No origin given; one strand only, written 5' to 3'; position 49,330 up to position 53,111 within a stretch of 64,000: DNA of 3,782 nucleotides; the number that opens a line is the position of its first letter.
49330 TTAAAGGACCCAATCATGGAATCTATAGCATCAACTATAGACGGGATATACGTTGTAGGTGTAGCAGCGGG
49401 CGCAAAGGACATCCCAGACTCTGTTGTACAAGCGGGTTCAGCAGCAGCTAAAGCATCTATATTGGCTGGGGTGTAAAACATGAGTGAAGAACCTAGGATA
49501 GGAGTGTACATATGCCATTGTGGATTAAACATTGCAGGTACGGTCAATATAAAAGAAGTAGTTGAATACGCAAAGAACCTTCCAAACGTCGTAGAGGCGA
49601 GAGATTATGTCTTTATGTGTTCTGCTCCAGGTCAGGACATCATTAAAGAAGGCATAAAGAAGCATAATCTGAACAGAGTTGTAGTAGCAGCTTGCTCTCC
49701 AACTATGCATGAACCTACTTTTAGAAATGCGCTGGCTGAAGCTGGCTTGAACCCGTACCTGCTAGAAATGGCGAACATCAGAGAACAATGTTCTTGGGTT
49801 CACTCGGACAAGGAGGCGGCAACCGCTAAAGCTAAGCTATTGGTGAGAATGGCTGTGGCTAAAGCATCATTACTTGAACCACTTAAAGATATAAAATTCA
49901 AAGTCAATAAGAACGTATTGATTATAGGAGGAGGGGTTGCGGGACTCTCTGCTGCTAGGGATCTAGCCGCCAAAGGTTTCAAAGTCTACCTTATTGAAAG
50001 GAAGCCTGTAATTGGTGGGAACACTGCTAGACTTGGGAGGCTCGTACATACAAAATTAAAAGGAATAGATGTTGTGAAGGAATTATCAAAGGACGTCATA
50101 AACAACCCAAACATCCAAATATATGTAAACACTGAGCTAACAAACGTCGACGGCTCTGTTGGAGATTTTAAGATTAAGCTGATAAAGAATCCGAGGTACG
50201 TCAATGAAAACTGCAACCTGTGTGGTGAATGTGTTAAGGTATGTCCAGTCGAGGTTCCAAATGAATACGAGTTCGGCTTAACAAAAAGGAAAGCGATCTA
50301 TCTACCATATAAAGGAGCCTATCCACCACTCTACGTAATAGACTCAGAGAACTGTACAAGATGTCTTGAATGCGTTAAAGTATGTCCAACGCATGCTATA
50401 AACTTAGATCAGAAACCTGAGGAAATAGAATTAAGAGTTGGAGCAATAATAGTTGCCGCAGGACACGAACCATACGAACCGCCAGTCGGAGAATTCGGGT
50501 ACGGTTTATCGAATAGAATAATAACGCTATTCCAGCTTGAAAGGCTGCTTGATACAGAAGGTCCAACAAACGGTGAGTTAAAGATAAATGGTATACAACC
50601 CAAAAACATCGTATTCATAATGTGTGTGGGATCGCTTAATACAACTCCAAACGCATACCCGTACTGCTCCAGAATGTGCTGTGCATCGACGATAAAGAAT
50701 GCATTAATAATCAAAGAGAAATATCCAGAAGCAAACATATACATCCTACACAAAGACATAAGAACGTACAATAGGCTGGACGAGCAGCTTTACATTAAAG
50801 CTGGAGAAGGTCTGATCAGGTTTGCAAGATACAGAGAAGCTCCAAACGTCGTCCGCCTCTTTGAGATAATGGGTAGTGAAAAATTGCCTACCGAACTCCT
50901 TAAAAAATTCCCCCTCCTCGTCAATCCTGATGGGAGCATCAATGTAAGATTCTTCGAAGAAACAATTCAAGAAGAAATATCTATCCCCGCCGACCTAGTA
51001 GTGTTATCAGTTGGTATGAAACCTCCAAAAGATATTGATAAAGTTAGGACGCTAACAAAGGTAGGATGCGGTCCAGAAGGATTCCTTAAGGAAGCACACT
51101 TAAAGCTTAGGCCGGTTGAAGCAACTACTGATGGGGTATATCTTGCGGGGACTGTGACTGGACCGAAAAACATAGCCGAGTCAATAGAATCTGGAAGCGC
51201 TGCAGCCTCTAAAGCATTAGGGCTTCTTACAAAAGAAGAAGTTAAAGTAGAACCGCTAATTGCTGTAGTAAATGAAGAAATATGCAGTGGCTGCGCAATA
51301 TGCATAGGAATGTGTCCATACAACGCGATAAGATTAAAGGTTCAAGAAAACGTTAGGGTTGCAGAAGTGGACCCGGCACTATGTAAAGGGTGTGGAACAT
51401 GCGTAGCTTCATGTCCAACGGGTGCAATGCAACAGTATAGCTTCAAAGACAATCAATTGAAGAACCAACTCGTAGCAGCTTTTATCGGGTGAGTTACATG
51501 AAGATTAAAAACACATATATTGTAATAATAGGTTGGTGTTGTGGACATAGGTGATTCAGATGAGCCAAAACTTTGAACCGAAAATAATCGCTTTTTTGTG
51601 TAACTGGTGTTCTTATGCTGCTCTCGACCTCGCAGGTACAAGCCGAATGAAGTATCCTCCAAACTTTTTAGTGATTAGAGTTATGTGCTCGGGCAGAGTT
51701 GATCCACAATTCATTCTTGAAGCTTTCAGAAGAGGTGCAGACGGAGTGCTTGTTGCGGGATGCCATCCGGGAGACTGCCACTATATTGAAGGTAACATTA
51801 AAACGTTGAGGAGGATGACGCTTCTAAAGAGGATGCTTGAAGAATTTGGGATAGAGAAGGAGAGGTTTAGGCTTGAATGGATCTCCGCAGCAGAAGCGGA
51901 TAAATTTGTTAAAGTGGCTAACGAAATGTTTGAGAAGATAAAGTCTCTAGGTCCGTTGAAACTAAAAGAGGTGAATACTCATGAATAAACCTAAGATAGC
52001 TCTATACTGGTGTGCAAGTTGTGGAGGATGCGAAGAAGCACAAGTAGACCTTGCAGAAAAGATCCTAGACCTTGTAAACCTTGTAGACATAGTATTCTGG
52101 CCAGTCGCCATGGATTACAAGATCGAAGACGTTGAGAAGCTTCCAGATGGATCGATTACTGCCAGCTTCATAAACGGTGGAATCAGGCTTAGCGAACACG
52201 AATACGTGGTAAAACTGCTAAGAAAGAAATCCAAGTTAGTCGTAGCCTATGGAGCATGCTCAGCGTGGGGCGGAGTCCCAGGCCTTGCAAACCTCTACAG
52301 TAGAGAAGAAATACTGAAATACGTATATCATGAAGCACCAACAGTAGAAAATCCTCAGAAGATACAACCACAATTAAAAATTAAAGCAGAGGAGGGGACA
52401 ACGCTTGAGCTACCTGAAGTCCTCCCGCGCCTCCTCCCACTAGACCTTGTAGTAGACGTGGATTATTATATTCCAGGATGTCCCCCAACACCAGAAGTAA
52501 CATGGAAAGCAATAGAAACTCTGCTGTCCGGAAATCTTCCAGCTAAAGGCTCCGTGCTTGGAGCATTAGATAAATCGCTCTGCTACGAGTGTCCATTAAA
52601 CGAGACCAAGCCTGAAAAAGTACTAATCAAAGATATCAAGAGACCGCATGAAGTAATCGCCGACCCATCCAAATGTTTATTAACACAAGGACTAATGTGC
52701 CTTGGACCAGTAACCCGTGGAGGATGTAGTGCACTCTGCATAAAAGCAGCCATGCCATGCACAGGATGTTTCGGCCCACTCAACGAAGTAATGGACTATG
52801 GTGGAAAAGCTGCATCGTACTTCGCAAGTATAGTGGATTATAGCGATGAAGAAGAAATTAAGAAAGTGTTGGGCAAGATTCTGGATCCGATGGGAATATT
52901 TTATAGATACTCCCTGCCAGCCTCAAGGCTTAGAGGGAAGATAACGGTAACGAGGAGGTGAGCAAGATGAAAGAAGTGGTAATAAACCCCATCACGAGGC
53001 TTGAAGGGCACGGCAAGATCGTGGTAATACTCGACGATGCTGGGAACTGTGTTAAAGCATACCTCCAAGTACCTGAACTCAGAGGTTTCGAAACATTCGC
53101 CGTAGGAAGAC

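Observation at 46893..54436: Qmo-like membrane module and HdrA-MvhDGA [NiFe]-hydrogenase in one operon, with no CCG-domain (HdrB/HdrD) partner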

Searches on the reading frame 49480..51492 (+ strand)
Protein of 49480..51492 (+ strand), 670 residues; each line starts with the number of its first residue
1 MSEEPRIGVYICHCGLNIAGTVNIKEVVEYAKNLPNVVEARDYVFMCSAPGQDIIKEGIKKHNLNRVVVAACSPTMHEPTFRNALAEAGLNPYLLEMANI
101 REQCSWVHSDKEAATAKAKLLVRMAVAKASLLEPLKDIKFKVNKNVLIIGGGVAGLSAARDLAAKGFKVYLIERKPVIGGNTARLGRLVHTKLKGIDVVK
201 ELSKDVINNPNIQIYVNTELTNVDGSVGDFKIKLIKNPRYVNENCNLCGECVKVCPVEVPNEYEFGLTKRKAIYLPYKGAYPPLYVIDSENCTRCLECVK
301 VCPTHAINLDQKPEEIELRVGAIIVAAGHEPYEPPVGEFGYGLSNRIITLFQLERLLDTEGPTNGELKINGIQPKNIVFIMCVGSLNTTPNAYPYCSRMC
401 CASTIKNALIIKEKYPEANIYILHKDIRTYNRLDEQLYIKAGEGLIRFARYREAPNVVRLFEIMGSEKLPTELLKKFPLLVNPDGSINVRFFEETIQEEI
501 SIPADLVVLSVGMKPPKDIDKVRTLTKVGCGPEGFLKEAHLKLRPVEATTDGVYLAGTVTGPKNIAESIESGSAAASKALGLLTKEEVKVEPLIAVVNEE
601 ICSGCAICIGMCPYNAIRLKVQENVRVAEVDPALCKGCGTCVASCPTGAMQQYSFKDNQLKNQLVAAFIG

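Call 3: search_protein_families(library=pfam, proteins=[window:49480-51492:+], max_evalue=0.01)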
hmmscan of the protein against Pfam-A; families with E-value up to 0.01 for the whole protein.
window:49480-51492:+ (670 aa): 30 families (the best 25 are shown)
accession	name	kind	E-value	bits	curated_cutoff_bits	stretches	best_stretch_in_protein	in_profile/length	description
PF00037.32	Fer4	-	1.2e-24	85.5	21.1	4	285-307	1-23/24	4Fe-4S binding domain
PF12837.12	Fer4_6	-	2e-19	69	25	3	627-649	1-23/24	4Fe-4S binding domain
PF13237.11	Fer4_10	-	3.5e-18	65.7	25.5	4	596-646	3-53/53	4Fe-4S dicluster domain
PF12838.12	Fer4_7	-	8.3e-17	61.8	27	3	602-649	2-52/52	4Fe-4S dicluster domain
PF13484.11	Fer4_16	-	4.1e-15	56.8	30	2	291-312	1-23/66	4Fe-4S double cluster binding domain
PF13187.11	Fer4_9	-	4.3e-15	55.9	27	2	244-307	1-52/52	4Fe-4S dicluster domain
PF12797.12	Fer4_2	-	1.5e-14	53.2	24.5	3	286-304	4-22/22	4Fe-4S binding domain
PF14697.11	Fer4_21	-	2.5e-13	50.4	35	2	595-650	1-57/59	4Fe-4S dicluster domain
PF07992.20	Pyr_redox_2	-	8.2e-13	48.9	26.1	1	145-231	2-86/291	Pyridine nucleotide-disulphide oxidoreductase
PF01266.30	DAO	-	1e-11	45.4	27.9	1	146-193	2-50/353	FAD dependent oxidoreductase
PF25160.1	LdpA_Fe-S-bd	-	2e-09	37.5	27.6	1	628-654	21-47/49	LdpA Fe-S cluster-binding domain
PF12800.12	Fer4_4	-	6.2e-09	35.9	24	1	243-257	2-16/17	4Fe-4S binding domain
PF13450.12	NAD_binding_8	-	1.2e-08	35.5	21.9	1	148-183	1-36/68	NAD(P)-binding Rossmann-like domain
PF12831.13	FAD_oxidored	-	3.2e-08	33.7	27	1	146-188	2-44/416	FAD dependent oxidoreductase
PF01946.23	Thi4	-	6.9e-08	32.4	26.2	1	136-214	10-84/235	Thi4 family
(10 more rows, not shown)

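Call 4: search_protein_families(library=ncbifam, proteins=[window:49480-51492:+], max_evalue=0.01)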
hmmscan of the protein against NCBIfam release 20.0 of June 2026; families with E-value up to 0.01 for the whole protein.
window:49480-51492:+ (670 aa): 202 families (the best 25 are shown)
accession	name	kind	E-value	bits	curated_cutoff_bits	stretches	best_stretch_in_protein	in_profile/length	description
NF040770.1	hetero_SS_HdrA2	exception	1.2e-217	724.8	1100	1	6-667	1-640/777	CoB-CoM heterodisulfide reductase HdrA2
NF041891.1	hdrA_Methbact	equivalog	8.6e-162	540.1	1300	1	6-661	2-629/762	ferredoxin:CoB-CoM heterodisulfide reductase subunit HdrA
NF041778.1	hetero_SS_HdrA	equivalog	1.2e-158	529.3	1400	1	6-663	7-646/771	ferredoxin:CoB-CoM heterodisulfide reductase subunit HdrA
NF009410.0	PRK12771.1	subfamily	1.6e-17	63.3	516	2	141-180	136-175/566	NAD(P)-binding protein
TIGR01944.1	rnfB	subfamily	5.7e-16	58.6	68.7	2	584-657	97-167/190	RnfABCDGE type electron transport complex subunit B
NF038196.1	ferrodoxin_EFR1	subfamily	1.1e-15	58.4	75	3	597-652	182-231/242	EFR1 family ferrodoxin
TIGR02179.1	PorD_KorD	subfamily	8.5e-15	54.6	60.05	2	596-651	21-73/78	2-oxoacid:acceptor oxidoreductase, delta subunit, pyruvate/2-ketoisovalerate family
NF005504.0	PRK07118.1-3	equivalog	2.7e-13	49.9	437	2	599-663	218-278/293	Fe-S cluster domain-containing protein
NF007204.0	PRK09625.1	equivalog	3e-13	49.9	125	1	596-663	55-119/133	pyruvate flavodoxin oxidoreductase subunit delta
NF045874.1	Vhu_polyferre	exception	6.9e-13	48.1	600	1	585-656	142-218/381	F420-non-reducing hydrogenase associated-polyferredoxin VhuB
TIGR02700.1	flavo_MJ0208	hypoth_equivalog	1.2e-12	47.6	251.35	2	596-652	144-196/234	dihydromethanopterin reductase (acceptor)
NF007202.0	PRK09623.1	equivalog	3.4e-12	46.6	166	1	592-651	43-99/105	3-methyl-2-oxobutanoate dehydrogenase subunit delta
NF058577.1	FdxA_fam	equivalog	7.9e-12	45.2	65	2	599-649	6-52/52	4Fe-4S ferredoxin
NF005506.0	PRK07118.1-5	equivalog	1.2e-11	44.5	388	2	602-656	143-193/279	Fe-S cluster domain-containing protein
NF040864.1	HgcB_ferredoxin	equivalog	2.4e-11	43.3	99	2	597-651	11-62/93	mercury methylation ferredoxin HgcB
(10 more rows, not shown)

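Call 15: find_encoding_contigs(protein=window:49480-51492:+, flank=10000, max_places=6)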
Protein window:49480-51492:+ (670 aa): 5 contigs read that carry it; 4 places shown.
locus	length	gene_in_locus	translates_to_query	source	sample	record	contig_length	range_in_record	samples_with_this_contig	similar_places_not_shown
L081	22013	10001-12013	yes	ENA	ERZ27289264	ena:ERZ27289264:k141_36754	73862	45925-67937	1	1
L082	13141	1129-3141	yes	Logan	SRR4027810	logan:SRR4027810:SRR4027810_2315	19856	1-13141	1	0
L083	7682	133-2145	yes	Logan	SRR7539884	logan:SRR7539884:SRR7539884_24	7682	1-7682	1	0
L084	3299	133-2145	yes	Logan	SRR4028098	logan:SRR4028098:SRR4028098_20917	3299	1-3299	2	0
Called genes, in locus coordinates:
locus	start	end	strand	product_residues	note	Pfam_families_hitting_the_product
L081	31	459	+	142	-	-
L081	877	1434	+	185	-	PF02525:Flavodoxin_2, PF03358:FMN_red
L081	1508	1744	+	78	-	PF01206:TusA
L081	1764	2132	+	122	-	PF13686:DrsE_2, PF02635:DsrE, PF13686:DrsE_2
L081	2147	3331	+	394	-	PF00155:Aminotran_1_2, PF00266:Aminotran_5, PF01053:Cys_Met_Meta_PP (weak), PF01212:Beta_elim_lyase (weak)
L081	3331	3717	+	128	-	PF01592:NifU_N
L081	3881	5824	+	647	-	PF01558:POR, PF02780:Transketolase_C (faint), PF01855:POR_N, PF17147:PFOR_II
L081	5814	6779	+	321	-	PF02775:TPP_enzyme_C, PF12367:PFO_beta_C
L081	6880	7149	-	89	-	-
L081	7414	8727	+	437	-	PF13187:Fer4_9, PF25160:LdpA_Fe-S-bd (faint), PF12838:Fer4_7 (weak), PF13183:Fer4_8, PF13237:Fer4_10 (weak), PF13534:Fer4_17, PF27541:CitB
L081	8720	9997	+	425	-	PF00890:FAD_binding_2 (weak), PF07992:Pyr_redox_2 (weak), PF12831:FAD_oxidored, PF13450:NAD_binding_8 (weak), PF00037:Fer4 (weak), PF12837:Fer4_6 (weak), PF13237:Fer4_10 (weak), PF07992:Pyr_redox_2, +4 more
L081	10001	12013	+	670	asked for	PF00890:FAD_binding_2 (weak), PF01266:DAO, PF01946:Thi4, PF07992:Pyr_redox_2, PF12831:FAD_oxidored, PF13450:NAD_binding_8, PF13187:Fer4_9, PF12838:Fer4_7, +15 more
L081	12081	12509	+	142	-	PF02662:FlpD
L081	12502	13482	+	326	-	PF01058:Oxidored_q6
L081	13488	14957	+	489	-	PF27537:HoxH, PF00374:NiFeSe_Hases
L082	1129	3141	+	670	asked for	PF00890:FAD_binding_2 (weak), PF01266:DAO, PF01946:Thi4, PF07992:Pyr_redox_2, PF12831:FAD_oxidored, PF13450:NAD_binding_8, PF13187:Fer4_9, PF12838:Fer4_7, +15 more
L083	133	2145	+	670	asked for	PF00890:FAD_binding_2 (weak), PF01266:DAO, PF01946:Thi4, PF07992:Pyr_redox_2, PF12831:FAD_oxidored, PF13450:NAD_binding_8, PF13187:Fer4_9, PF12838:Fer4_7, +15 more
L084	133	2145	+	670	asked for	PF00890:FAD_binding_2 (weak), PF01266:DAO, PF01946:Thi4, PF07992:Pyr_redox_2, PF12831:FAD_oxidored, PF13450:NAD_binding_8, PF13187:Fer4_9, PF12838:Fer4_7, +15 more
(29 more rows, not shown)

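Call 31: search_solved_structures(query=window:49480-51492:+, max_evalue=1e-10)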
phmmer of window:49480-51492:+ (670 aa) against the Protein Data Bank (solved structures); distinct sequences matched with E-value up to 1e-10: 7.
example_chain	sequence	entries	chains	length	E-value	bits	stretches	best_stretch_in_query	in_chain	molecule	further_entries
5odc_A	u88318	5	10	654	1.1e-198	665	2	3-453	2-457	Heterodisulfide reductase, subunit A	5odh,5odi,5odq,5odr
8rvu_a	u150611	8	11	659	1.4e-182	611.8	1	3-667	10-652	H(2):CoB-CoM heterodisulfide,ferredoxin reductase subunit A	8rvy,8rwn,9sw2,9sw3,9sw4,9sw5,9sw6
8rvv_A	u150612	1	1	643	5.2e-181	606.6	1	5-667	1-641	H(2):CoB-CoM heterodisulfide,ferredoxin reductase subunit A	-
9sfi_A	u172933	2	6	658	5.6e-165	553.6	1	4-661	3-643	CoB--CoM heterodisulfide reductase iron-sulfur subunit A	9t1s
7bkb_A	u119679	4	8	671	8.9e-151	506.7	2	3-454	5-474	CoB--CoM heterodisulfide reductase iron-sulfur subunit A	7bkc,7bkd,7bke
6tjr_A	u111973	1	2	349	4.9e-26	94.6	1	336-449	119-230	Fumarate reductase/succinate dehydrogenase flavoprotein domain protein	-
9sw6_G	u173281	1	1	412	1.4e-14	56.7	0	588-651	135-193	Polyferredoxin protein MvhB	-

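Call 44: search_solved_structures(query=window:49480-51492:+, max_evalue=1e-100, show_alignments=1)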
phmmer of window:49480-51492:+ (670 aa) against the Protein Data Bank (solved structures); distinct sequences matched with E-value up to 1e-100: 5.
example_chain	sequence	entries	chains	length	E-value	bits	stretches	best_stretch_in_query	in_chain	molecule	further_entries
5odc_A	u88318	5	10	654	1.1e-198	665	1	3-453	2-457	Heterodisulfide reductase, subunit A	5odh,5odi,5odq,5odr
8rvu_a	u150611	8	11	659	1.4e-182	611.8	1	3-667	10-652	H(2):CoB-CoM heterodisulfide,ferredoxin reductase subunit A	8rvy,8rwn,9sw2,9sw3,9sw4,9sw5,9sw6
8rvv_A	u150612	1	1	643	5.2e-181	606.6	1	5-667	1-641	H(2):CoB-CoM heterodisulfide,ferredoxin reductase subunit A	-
9sfi_A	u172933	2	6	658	5.6e-165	553.6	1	4-661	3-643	CoB--CoM heterodisulfide reductase iron-sulfur subunit A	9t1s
7bkb_A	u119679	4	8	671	8.9e-151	506.7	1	3-454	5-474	CoB--CoM heterodisulfide reductase iron-sulfur subunit A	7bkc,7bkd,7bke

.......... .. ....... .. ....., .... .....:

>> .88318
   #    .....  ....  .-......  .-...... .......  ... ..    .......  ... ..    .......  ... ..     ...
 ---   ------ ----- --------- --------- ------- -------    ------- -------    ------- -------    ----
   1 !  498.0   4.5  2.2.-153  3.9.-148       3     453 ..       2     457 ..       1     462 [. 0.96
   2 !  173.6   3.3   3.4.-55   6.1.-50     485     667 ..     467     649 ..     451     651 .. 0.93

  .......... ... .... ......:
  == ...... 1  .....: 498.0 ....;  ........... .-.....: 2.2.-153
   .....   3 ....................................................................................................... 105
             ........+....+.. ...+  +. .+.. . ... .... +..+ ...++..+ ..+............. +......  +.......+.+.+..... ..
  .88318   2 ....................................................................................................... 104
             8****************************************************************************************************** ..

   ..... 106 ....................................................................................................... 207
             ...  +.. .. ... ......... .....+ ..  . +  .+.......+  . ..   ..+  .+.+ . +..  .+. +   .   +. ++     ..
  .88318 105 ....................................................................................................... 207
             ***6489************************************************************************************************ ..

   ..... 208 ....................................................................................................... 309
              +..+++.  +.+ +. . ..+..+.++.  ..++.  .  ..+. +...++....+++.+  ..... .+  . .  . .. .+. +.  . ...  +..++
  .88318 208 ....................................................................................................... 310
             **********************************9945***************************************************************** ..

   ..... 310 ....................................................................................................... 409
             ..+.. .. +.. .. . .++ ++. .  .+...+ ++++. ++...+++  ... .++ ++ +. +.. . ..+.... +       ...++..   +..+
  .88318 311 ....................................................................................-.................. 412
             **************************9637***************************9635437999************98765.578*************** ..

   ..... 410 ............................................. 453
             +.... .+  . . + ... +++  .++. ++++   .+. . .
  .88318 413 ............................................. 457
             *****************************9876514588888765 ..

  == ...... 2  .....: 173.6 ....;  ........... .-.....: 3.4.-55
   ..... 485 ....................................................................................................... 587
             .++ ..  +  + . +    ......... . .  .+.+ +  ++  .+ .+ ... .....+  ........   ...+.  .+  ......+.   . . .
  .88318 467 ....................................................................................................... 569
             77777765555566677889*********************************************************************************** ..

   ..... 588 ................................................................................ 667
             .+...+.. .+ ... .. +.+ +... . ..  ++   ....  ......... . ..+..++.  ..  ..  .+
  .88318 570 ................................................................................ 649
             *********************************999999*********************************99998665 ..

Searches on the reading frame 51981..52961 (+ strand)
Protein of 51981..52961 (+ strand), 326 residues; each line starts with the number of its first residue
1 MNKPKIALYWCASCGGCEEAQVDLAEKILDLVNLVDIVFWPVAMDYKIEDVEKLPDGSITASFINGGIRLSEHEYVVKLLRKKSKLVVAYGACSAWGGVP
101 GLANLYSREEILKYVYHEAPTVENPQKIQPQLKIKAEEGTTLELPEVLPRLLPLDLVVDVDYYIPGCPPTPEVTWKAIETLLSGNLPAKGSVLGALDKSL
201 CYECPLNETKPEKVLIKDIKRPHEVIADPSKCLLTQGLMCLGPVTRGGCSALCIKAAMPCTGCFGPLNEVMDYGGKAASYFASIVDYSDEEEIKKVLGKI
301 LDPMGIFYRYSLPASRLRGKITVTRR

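Call 3: search_protein_families(library=pfam, proteins=[window:51981-52961:+], max_evalue=0.01)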
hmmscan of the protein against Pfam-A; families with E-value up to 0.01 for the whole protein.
window:51981-52961:+ (326 aa): 1 family
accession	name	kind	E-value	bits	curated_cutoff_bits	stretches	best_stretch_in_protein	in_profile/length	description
PF01058.29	Oxidored_q6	-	5.4e-23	81.6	27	1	14-180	1-127/128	NADH ubiquinone oxidoreductase, 20 Kd subunit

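Call 4: search_protein_families(library=ncbifam, proteins=[window:51981-52961:+], max_evalue=0.01)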
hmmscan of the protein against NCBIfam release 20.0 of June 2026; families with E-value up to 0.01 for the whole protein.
window:51981-52961:+ (326 aa): 15 families
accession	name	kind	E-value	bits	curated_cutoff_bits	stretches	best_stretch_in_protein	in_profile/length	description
NF045875.1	F420_non_VhuG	exception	1.2e-63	215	450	1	2-321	3-285/286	F420-non-reducing hydrogenase subunit VhuG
NF040836.1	sulfhyd_HydD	equivalog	5e-25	88.2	500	2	3-131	5-126/261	NADPH-dependent hydrogenase/sulfhydrogenase 1 subunit delta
NF040831.1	sulfhyd_ShyD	equivalog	2.1e-21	76.6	460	1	5-278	2-218/240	NAD(P)-dependent hydrogenase/sulfhydrogenase 2 subunit delta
TIGR03294.1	FrhG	equivalog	4.2e-15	56.1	245.5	2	5-100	3-94/228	coenzyme F420 hydrogenase subunit gamma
NF005012.1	PRK06411.1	subfamily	2.2e-06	27.3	116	1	154-181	127-154/166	NADH-quinone oxidoreductase subunit NuoB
TIGR01957.1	nuoB_fam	subfamily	1e-05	25.5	142.7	1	154-180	111-137/145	NADH-quinone oxidoreductase subunit B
NF011394.0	PRK14819.1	equivalog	5e-05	23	312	1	154-181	125-152/264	NADH-quinone oxidoreductase subunit B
NF011390.0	PRK14815.1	equivalog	0.00017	20.9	281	1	153-181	125-153/183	NADH dehydrogenase subunit B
NF011392.0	PRK14817.1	equivalog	0.00018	21.2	271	1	154-178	129-153/182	NADH-quinone oxidoreductase subunit B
NF011393.0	PRK14818.1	equivalog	0.00045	19.8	255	1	154-174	124-144/173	NADH dehydrogenase subunit B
NF011388.0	PRK14813.1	equivalog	0.0011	18.9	294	0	154-173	122-141/189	NADH dehydrogenase subunit B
NF011389.0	PRK14814.1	equivalog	0.0021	17.9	285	0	153-179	125-151/186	NADH dehydrogenase subunit B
NF011391.0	PRK14816.1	equivalog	0.0027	17.3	283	1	154-174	146-166/196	NADH-quinone oxidoreductase subunit B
NF011395.0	PRK14820.1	equivalog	0.0029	17.4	263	1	153-175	125-147/180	NADH-quinone oxidoreductase subunit B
NF045520.1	H2_NiFeSe_small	exception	0.0085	15.5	470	0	76-101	136-161/314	NiFeSe hydrogenase small subunit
